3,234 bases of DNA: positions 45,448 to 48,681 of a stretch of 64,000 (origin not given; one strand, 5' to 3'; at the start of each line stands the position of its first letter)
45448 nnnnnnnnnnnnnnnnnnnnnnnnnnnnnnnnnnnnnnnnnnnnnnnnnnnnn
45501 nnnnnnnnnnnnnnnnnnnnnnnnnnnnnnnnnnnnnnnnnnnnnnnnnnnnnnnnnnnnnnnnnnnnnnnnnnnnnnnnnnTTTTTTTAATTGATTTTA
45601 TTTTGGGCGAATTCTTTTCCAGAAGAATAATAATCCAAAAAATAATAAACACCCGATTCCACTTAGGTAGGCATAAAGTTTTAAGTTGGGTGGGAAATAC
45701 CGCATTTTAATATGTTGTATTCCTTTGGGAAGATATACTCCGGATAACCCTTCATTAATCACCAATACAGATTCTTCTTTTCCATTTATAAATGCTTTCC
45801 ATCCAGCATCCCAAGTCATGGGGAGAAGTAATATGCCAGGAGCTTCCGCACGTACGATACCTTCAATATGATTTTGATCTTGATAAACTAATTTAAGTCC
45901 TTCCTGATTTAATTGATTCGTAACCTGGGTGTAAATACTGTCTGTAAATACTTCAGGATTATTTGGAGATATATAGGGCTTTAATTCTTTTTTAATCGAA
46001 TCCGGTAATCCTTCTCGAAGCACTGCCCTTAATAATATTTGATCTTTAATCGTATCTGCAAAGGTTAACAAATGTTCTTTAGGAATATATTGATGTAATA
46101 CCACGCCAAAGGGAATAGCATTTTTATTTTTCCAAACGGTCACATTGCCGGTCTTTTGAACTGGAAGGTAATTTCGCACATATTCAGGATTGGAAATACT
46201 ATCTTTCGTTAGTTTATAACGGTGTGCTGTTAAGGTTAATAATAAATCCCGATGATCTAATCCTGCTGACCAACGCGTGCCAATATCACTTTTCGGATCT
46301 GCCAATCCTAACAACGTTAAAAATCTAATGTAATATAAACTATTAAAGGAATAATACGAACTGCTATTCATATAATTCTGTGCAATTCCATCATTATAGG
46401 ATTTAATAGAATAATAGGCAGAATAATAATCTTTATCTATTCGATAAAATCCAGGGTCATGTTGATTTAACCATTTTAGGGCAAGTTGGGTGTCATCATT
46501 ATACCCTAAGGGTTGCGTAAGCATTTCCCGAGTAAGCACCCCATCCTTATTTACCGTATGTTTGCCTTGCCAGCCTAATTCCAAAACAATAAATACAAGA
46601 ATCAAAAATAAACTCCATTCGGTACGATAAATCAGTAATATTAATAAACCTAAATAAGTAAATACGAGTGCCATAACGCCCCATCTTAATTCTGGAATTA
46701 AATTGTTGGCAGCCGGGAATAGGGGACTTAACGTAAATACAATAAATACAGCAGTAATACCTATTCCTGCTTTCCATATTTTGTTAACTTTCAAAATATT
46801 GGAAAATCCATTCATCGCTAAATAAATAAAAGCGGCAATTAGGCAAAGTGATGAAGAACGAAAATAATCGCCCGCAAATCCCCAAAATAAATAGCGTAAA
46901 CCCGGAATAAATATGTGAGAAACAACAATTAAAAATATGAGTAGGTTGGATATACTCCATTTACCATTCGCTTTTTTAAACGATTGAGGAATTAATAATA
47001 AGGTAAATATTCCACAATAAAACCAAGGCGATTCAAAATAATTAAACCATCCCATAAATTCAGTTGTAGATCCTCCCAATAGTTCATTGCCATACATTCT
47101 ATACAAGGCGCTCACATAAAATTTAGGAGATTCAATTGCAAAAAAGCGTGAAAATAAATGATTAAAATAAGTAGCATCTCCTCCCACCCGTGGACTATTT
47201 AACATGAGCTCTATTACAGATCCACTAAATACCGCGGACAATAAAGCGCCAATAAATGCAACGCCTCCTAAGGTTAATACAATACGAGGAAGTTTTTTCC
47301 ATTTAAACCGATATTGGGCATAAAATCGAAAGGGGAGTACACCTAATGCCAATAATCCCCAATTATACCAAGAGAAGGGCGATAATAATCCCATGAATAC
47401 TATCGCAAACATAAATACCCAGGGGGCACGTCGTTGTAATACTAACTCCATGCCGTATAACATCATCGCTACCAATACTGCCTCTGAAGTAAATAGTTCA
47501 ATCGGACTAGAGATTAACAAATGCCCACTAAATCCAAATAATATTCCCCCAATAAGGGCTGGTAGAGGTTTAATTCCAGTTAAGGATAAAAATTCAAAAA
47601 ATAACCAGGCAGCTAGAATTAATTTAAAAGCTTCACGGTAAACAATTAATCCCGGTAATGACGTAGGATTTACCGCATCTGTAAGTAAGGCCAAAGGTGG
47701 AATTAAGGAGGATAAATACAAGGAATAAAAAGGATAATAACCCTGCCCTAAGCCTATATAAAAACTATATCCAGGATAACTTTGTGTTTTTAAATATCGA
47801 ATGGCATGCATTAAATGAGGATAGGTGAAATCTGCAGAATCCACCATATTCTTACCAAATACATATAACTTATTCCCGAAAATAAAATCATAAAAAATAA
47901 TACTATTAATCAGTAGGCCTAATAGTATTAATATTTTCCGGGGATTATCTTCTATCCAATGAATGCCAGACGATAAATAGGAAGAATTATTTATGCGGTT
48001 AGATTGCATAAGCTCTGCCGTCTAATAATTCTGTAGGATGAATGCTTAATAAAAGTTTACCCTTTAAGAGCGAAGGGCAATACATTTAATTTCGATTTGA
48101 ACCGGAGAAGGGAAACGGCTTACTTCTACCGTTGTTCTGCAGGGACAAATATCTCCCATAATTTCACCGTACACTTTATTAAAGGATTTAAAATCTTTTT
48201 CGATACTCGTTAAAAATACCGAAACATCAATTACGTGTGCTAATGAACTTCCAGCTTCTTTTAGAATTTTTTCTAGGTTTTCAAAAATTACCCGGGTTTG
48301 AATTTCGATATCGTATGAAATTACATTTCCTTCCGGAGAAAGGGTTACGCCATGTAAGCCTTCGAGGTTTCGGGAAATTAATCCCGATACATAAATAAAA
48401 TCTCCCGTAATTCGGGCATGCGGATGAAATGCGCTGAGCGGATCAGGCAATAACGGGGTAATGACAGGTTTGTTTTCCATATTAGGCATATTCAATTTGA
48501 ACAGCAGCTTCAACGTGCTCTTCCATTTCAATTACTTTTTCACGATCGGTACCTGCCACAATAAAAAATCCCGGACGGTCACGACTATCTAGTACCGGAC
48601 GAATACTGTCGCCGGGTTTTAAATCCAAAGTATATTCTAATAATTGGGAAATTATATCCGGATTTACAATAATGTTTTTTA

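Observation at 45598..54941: Nine-gene operon joining a polyprenyl-phosphate GT2 and a YfhO-like GT-C transferase with amino-acid-type tailoring enzymes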

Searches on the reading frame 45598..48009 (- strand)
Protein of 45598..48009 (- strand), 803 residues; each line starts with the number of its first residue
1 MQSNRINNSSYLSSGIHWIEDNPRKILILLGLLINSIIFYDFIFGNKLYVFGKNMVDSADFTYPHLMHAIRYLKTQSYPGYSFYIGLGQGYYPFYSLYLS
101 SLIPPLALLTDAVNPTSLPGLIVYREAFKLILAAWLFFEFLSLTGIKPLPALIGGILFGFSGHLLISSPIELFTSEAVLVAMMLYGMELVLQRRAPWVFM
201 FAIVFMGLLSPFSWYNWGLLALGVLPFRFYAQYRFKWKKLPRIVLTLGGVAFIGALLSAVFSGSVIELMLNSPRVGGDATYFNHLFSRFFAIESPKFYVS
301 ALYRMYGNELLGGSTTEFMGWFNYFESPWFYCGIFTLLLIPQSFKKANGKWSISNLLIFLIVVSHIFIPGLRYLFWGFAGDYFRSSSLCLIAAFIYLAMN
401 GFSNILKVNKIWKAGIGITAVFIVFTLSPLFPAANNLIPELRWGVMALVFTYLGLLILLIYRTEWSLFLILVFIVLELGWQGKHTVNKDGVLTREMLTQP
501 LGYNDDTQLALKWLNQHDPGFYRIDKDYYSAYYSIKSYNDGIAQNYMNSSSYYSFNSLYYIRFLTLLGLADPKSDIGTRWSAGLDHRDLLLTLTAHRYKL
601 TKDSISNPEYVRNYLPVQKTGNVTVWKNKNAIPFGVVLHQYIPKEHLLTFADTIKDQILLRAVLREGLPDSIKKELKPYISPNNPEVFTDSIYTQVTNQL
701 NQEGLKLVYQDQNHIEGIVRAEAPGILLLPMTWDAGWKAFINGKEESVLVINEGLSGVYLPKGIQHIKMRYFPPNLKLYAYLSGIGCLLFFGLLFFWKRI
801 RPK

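Call 3: search_protein_families(library=pfam, proteins=[window:45598-48009:-], max_evalue=0.01)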
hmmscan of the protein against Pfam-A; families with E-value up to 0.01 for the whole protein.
window:45598-48009:- (803 aa): 1 family
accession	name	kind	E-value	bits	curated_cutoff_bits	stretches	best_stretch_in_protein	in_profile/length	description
PF09586.16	YfhO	-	3.7e-46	158.4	28.5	2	33-664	3-620/835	Bacterial membrane protein YfhO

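Call 4: search_protein_families(library=ncbifam, proteins=[window:45598-48009:-], max_evalue=0.01)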
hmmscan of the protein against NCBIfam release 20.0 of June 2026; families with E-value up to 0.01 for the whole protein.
window:45598-48009:- (803 aa): 0 families

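Call 82: search_solved_structures(query=window:45598-48009:-, max_evalue=1)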
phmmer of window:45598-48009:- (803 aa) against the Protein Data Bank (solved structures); distinct sequences matched with E-value up to 1: 2.
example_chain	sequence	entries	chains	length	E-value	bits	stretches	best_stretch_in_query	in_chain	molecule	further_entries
6jmr_E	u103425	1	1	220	0.38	12.1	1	9-166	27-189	Antibody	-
5fpw_A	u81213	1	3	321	0.53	11.7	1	261-330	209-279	PRO CATHEPSIN B S9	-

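Call 83: search_protein_families(library=ncbifam, proteins=[window:45598-48009:-], max_evalue=1)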
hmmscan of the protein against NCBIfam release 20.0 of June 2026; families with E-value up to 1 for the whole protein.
window:45598-48009:- (803 aa): 0 families

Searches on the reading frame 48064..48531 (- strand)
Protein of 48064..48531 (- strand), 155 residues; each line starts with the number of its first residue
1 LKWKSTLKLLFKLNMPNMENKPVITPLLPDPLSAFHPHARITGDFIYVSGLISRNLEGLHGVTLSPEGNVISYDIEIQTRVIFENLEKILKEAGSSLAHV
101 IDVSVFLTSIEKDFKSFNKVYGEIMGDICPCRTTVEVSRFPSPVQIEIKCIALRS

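Call 3: search_protein_families(library=pfam, proteins=[window:48064-48531:-], max_evalue=0.01)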
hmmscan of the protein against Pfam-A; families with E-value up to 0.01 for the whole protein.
window:48064-48531:- (155 aa): 1 family
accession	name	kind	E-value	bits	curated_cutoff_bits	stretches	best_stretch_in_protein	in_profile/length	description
PF01042.26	Ribonuc_L-PSP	-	5.1e-24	85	27.3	1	31-153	7-120/121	Endoribonuclease L-PSP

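Call 4: search_protein_families(library=ncbifam, proteins=[window:48064-48531:-], max_evalue=0.01)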
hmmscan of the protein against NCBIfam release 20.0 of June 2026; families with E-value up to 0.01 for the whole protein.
window:48064-48531:- (155 aa): 3 families
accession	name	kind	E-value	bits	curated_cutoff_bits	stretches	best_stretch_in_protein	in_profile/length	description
TIGR00004.1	TIGR00004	subfamily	2.7e-22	79.3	106.25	1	22-153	3-124/125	Rid family detoxifying hydrolase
NF008490.0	PRK11401.1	equivalog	1.7e-12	47.3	222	1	63-155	34-128/129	enamine/imine deaminase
TIGR03610.1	RutC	equivalog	1.4e-09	38.1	169.1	1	21-152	4-124/127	pyrimidine utilization protein C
